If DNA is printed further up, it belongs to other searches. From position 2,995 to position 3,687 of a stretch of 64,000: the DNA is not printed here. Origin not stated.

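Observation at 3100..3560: Low-GC Cys-rich zinc-ribbon ORF inserted exactly between tldD and pmbA (tldE)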

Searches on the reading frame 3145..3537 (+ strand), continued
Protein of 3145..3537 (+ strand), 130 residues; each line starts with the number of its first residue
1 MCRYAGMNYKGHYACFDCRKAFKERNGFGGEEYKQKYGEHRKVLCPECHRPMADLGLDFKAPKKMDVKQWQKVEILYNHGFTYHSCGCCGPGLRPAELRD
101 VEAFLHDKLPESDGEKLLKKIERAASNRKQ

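Call 35: search_protein_families(library=padloc, proteins=[window:3145-3537:+, P0075, P0112, P0148], max_evalue=0.1)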
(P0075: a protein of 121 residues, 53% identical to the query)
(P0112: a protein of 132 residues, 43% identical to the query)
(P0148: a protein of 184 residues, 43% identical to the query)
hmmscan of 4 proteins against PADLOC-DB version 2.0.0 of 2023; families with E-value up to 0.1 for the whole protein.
window:3145-3537:+ (130 aa): 0 families

P0075 (121 aa): 0 families

P0112 (132 aa): 1 family
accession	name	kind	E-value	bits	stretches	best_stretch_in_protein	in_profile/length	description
PDLC00842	E1-E2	-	0.082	9.6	0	87-123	187-223/549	E1-E2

P0148 (184 aa): 0 families
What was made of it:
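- On Type II toxin-antitoxin or anti-phage defence gene: PADLOC has no hit (call 35).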

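Call 38: find_encoding_contigs(protein=P0046, flank=5000, max_places=1)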
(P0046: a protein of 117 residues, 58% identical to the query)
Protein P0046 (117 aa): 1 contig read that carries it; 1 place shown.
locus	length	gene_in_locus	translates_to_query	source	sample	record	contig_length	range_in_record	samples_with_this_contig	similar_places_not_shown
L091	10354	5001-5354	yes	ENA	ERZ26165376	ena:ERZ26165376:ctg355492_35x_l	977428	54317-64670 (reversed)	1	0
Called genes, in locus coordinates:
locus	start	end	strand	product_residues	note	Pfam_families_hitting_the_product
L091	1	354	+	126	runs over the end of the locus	PF01042:Ribonuc_L-PSP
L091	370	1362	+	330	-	-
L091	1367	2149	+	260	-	PF02567:PhzC-PhzF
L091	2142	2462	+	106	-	PF07883:Cupin_2 (weak)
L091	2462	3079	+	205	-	PF01965:DJ-1_PfpI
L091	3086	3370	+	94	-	PF01909:NTP_transf_2, PF18765:Polbeta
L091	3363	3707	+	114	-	PF01934:HepT-like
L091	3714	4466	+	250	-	PF00005:ABC_tran, PF02463:SMC_N (faint), PF13304:AAA_21 (faint)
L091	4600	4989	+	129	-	PF15731:MqsA_antitoxin (weak)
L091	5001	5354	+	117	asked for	-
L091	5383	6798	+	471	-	PF19295:SufBD_N, PF01458:SUFBD_core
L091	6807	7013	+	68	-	PF09957:VapB_antitoxin (weak)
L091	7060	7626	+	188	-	PF05685:Uma2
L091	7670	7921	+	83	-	-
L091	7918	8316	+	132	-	PF13650:Asp_protease_2, PF13975:gag-asp_proteas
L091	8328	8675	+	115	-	-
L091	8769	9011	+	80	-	-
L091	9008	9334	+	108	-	PF02452:PemK_toxin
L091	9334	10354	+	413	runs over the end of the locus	PF00155:Aminotran_1_2 (faint), PF00266:Aminotran_5, PF01041:DegT_DnrJ_EryC1 (weak), PF01212:Beta_elim_lyase (weak)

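Call 39: find_encoding_contigs(protein=P0056, flank=5000, max_places=1)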
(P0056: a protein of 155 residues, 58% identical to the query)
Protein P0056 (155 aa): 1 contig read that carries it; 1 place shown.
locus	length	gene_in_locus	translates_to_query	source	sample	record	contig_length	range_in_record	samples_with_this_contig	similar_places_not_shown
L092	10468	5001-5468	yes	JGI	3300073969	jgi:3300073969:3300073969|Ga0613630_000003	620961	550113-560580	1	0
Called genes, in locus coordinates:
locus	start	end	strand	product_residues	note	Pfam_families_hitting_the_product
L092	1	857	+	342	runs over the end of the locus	PF08240:ADH_N, PF00107:ADH_zinc_N, PF13602:ADH_zinc_N_2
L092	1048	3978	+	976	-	PF00069:Pkinase, PF07714:PK_Tyr_Ser-Thr, PF14531:Kinase-like (weak), PF01636:APH (weak), PF12895:ANAPC3 (faint), PF13414:TPR_11 (weak), PF13431:TPR_17, PF14559:TPR_19, +6 more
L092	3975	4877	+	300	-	PF00149:Metallophos, PF12850:Metallophos_2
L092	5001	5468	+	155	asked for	-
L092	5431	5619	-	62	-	-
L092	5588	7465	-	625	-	-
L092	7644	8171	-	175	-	PF00072:Response_reg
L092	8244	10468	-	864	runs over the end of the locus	PF13493:DUF4118, PF00989:PAS, PF08448:PAS_4, PF13426:PAS_9, PF13185:GAF_2, PF01590:GAF, PF00512:HisKA, PF02518:HATPase_c, +3 more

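Call 40: find_encoding_contigs(protein=P0112, flank=5000, max_places=1)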
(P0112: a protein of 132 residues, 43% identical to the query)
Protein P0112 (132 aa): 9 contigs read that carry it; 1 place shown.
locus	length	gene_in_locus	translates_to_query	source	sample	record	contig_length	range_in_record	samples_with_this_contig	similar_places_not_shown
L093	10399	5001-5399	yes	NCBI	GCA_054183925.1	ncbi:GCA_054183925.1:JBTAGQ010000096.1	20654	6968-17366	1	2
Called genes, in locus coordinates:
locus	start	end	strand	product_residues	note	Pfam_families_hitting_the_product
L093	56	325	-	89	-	PF01084:Ribosomal_S18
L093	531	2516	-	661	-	PF00474:SSF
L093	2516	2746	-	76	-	PF11755:DUF3311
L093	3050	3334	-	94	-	-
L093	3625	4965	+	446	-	PF07394:DUF1501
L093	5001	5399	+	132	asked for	-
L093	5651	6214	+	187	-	-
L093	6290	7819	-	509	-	PF00884:Sulfatase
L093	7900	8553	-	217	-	PF08714:Fae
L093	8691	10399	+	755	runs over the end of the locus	PF00270:DEAD, PF00271:Helicase_C, PF16124:RecQ_Zn_bind, PF09382:RQC, PF00570:HRDC, PF14493:HTH_40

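Call 41: fold_search(model_id=the predicted structure, library=pdb)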
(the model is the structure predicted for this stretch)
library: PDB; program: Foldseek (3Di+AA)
matches with E <= 10: 19; with E <= 0.001: 0
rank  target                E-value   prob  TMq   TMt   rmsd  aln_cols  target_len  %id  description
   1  7f1t                  1.7e+00  0.09  0.22  0.09  13.3        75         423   13  Crystal structure of the human chemokine receptor CCR5 in complex with MIP-1a (released 2021-07-14)
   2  5a3a                  2.9e+00  0.09  0.26  0.14  10.2        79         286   22  Crystal structure of the ADP-ribosylating sirtuin (SirTM) from Streptococcus pyogenes (Apo form) (released 2015-07-29)
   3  1dfx                  4.3e+00  0.21  0.21  0.22   2.7        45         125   20  DESULFOFERRODOXIN FROM DESULFOVIBRIO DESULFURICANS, ATCC 27774 (released 1998-10-14)
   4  2ji2_A                4.3e+00  0.20  0.21  0.22   2.6        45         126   20  X-ray structure of E114A mutant of superoxide reductase from Desulfoarculus baarsii in the native, reduced form (released 2007-05-01)
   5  8q67_D                4.3e+00  0.12  0.19  0.05   3.9        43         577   21  Crystal structure of a homohexameric MCM from M. acidophilum (released 2025-03-12)
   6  4af1                  4.3e+00  0.05  0.18  0.07  10.3        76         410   10  Archeal Release Factor aRF1 (released 2013-03-20)
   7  5iy0_A                5.9e+00  0.11  0.21  0.12   3.3        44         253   18  PfMCM N-terminal domain double hexamer (released 2016-07-13)
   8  4ywl_A                5.9e+00  0.10  0.21  0.12   3.8        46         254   17  Pyrococcus furiosus MCM N-terminal domain F179A point mutant pentameric ring (released 2015-09-23)
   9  8q67_B                5.9e+00  0.10  0.19  0.05   3.9        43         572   21  Crystal structure of a homohexameric MCM from M. acidophilum (released 2025-03-12)
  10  7w7p_B                5.9e+00  0.08  0.20  0.11   5.3        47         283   26  Cryo-EM structure of gMCM8/9 helicase (released 2023-05-24)
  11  2j9u_B                6.3e+00  0.08  0.17  0.41   5.8        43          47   21  2 Angstrom X-ray structure of the yeast ESCRT-I Vps28 C-terminus in complex with the NZF-N domain from ESCRT-II (released 2007-01-23)
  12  8q6o_4                6.7e+00  0.11  0.23  0.13   3.2        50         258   14  X. laevis CMG dimer bound to dimeric DONSON - without ATPase (released 2023-10-18)
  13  3p2a_B                6.7e+00  0.09  0.20  0.18   3.6        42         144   10  Crystal Structure of Thioredoxin 2 from Yersinia pestis (released 2010-10-13)
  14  4ywm_A                6.7e+00  0.09  0.21  0.12   3.2        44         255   18  Pyrococcus furiosus MCM N-terminal domain beta-turn triple mutant pentameric ring (released 2015-09-23)
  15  7w7p_D                7.2e+00  0.06  0.20  0.10   5.3        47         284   26  Cryo-EM structure of gMCM8/9 helicase (released 2023-05-24)
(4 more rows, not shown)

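Call 46: search_dna_similar(query=window:3145-3537:+, collection=phages, mode=protein, max_evalue=0.001)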
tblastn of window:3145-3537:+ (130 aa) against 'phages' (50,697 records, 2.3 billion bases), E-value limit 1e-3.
No match.

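Call 47: search_dna_similar(query=window:3145-3537:+, collection=plasmids, mode=protein, max_evalue=0.001)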
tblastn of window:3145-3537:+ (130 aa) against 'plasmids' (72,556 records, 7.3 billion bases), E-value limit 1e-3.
Records with a match: 25; places in all: 27; records where one place covers at least 80% of the query: 4.
Best place of each record, by identity: <60% 25.
By first word of the organism name: Streptomyces 18; Deinococcus 2; Chondrinema 1; Rhizobium 1; Sinorhizobium 1; Persicobacter 1; Asticcacaulis 1.
By predicted mobility (MOB-suite, as given by PLSDB): non-mobilizable 19; mobilizable 4; conjugative 2.
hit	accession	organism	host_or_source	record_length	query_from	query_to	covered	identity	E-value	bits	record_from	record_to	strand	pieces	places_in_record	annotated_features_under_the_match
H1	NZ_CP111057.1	Chondrinema litorale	Seaweed,red alga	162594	1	116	89%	42.0%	2e-25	106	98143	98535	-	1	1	hypothetical protein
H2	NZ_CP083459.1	Deinococcus taeanensis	whole organism,coastal dune soil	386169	1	120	92%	40.2%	6e-21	94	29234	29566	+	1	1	hypothetical protein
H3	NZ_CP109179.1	Streptomyces sp. NBC_01717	-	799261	1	100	77%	38.8%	8e-16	79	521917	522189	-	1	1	none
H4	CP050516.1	Rhizobium leguminosarum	Trifolium repens,cell culture,root ...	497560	13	104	71%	40.9%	6e-10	62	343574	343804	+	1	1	hypothetical protein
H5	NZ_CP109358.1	Streptomyces sp. NBC_01562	-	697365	1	95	73%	38.9%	6e-9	59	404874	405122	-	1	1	none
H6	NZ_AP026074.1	Streptomyces nigrescens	-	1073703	1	88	68%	41.8%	6e-10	62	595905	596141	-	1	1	none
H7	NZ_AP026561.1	Deinococcus aetherius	-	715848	12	122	85%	32.5%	9e-11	65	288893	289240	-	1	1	hypothetical protein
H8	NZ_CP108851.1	Streptomyces sp. NBC_00842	-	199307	1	88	68%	40.7%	2e-9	61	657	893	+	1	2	hypothetical protein (x2)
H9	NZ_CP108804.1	Streptomyces sp. NBC_00873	-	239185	1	88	68%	40.7%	2e-9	61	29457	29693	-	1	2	none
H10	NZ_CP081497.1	Streptomyces sp. BHT-5-2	whole organism,plant soil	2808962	10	123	88%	30.7%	1e-11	67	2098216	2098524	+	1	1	none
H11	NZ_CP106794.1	Streptomyces cynarae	microorganism,rhizosphere soil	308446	1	88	68%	38.5%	3e-8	57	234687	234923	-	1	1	none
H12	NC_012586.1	Sinorhizobium fredii NGR234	-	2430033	9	87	61%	42.5%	2e-9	61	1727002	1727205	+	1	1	record has no annotation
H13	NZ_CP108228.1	Streptomyces canus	-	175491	10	101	71%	34.8%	1e-11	67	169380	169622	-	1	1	deoxyxylulose-5-phosphate synthase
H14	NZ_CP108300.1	Streptomyces canus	-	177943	10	101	71%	34.8%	1e-11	67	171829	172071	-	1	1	deoxyxylulose-5-phosphate synthase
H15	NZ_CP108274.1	Streptomyces zaomyceticus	-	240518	1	95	73%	33.7%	4e-8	57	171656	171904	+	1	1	hypothetical protein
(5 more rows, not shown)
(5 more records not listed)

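Call 48: get_annotated_region(hit=H13, flank=5000)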
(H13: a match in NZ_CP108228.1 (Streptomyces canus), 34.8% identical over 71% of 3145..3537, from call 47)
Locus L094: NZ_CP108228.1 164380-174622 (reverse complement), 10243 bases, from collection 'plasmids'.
description: Streptomyces canus strain NBC_00087 plasmid unnamed1, complete sequence
organism: Streptomyces canus (NCBI taxid 58343)
taxonomy: Bacteria; Actinomycetota; Actinomycetes; Kitasatosporales; Streptomycetaceae; Streptomyces; Streptomyces canus
host: -; source: -; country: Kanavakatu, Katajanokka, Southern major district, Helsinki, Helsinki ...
typing (MOB-suite, as given by PLSDB): non-mobilizable; replicon rep_cluster_1974,rep_cluster_43
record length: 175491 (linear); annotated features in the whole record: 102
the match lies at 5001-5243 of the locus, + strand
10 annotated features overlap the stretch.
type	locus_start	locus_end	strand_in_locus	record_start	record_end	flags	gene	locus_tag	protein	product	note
CDS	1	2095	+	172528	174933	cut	-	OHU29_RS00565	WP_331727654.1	Helicase associated domain protein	-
CDS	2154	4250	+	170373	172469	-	-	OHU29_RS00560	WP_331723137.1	helix-turn-helix domain-containing protein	-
CDS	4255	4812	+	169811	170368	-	-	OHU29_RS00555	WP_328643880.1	XRE family transcriptional regulator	-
CDS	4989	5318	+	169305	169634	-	-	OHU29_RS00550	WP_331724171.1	deoxyxylulose-5-phosphate synthase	-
CDS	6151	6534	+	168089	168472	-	-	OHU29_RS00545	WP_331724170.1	hypothetical protein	-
CDS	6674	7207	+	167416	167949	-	-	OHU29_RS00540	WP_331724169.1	hypothetical protein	-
CDS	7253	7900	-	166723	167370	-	-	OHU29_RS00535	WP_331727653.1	nucleotidyl transferase AbiEii/AbiGii toxin family protein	-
CDS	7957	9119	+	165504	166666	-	-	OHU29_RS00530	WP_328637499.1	IS3 family transposase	-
CDS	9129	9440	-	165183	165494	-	-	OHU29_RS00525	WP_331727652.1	nucleotidyl transferase AbiEii/AbiGii toxin family protein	-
CDS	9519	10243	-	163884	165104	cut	-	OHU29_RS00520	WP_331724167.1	type IV toxin-antitoxin system AbiEi family antitoxin domain-containing protein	-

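Call 49: get_annotated_region(hit=H1, flank=4000)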
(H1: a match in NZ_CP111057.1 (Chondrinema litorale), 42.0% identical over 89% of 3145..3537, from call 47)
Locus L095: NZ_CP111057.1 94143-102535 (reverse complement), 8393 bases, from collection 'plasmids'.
description: Chondrinema litorale strain WSW3-B12 plasmid unnamed15, complete sequence
organism: Chondrinema litorale (NCBI taxid 2994555)
taxonomy: Bacteria; Bacteroidota; Cytophagia; Cytophagales; Flammeovirgaceae; Chondrinema; Chondrinema litorale
host: -; source: Seaweed,red alga; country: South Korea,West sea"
typing (MOB-suite, as given by PLSDB): non-mobilizable
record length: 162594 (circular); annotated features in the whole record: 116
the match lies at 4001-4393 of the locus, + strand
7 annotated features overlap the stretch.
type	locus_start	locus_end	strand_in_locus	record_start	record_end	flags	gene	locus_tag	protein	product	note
CDS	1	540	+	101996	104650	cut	-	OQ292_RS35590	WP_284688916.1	ABC transporter permease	-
CDS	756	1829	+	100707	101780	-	-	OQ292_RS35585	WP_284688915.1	BF3164 family lipoprotein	-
CDS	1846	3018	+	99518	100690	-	-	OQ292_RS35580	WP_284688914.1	6-bladed beta-propeller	-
CDS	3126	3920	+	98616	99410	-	-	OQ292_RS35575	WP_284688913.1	YwqG family protein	-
CDS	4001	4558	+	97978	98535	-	-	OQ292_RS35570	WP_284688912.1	hypothetical protein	-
CDS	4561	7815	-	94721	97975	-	-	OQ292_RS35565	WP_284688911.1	CHAT domain-containing tetratricopeptide repeat protein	-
CDS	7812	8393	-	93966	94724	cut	-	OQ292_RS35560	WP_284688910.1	hypothetical protein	-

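Call 50: get_annotated_region(hit=H2, flank=4000)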
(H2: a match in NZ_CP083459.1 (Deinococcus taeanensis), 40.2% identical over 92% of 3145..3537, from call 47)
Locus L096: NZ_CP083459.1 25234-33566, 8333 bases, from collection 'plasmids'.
description: Deinococcus taeanensis strain TS293 plasmid p_TS293_5, complete sequence
organism: Deinococcus taeanensis (NCBI taxid 2737050)
taxonomy: Bacteria; Deinococcota; Deinococci; Deinococcales; Deinococcaceae; Deinococcus; Deinococcus taeanensis
host: -; source: whole organism,coastal dune soil; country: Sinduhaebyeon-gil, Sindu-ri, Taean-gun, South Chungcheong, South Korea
typing (MOB-suite, as given by PLSDB): mobilizable; relaxase MOBP
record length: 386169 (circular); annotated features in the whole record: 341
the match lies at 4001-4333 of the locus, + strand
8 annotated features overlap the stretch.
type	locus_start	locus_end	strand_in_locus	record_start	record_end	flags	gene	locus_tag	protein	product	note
CDS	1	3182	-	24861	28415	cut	-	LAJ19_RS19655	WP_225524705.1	DUF4157 domain-containing protein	-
CDS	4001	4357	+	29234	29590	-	-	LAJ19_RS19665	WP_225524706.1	hypothetical protein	-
CDS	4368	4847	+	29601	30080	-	-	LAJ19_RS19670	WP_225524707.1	AAA family ATPase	-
CDS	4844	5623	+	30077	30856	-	-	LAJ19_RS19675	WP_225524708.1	tRNA(His) guanylyltransferase Thg1 family protein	GO:0006400 - tRNA modification [Evidence IEA]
CDS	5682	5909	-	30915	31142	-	-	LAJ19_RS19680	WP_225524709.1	hypothetical protein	-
CDS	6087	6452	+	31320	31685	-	-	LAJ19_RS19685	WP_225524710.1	DUF705 domain-containing protein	-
CDS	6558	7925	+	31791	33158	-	-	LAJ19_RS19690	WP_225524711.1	3' terminal RNA ribose 2'-O-methyltransferase Hen1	GO:0042245 - RNA repair [Evidence IEA]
CDS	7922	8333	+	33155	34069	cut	-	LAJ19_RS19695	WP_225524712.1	nucleotidyltransferase domain-containing protein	-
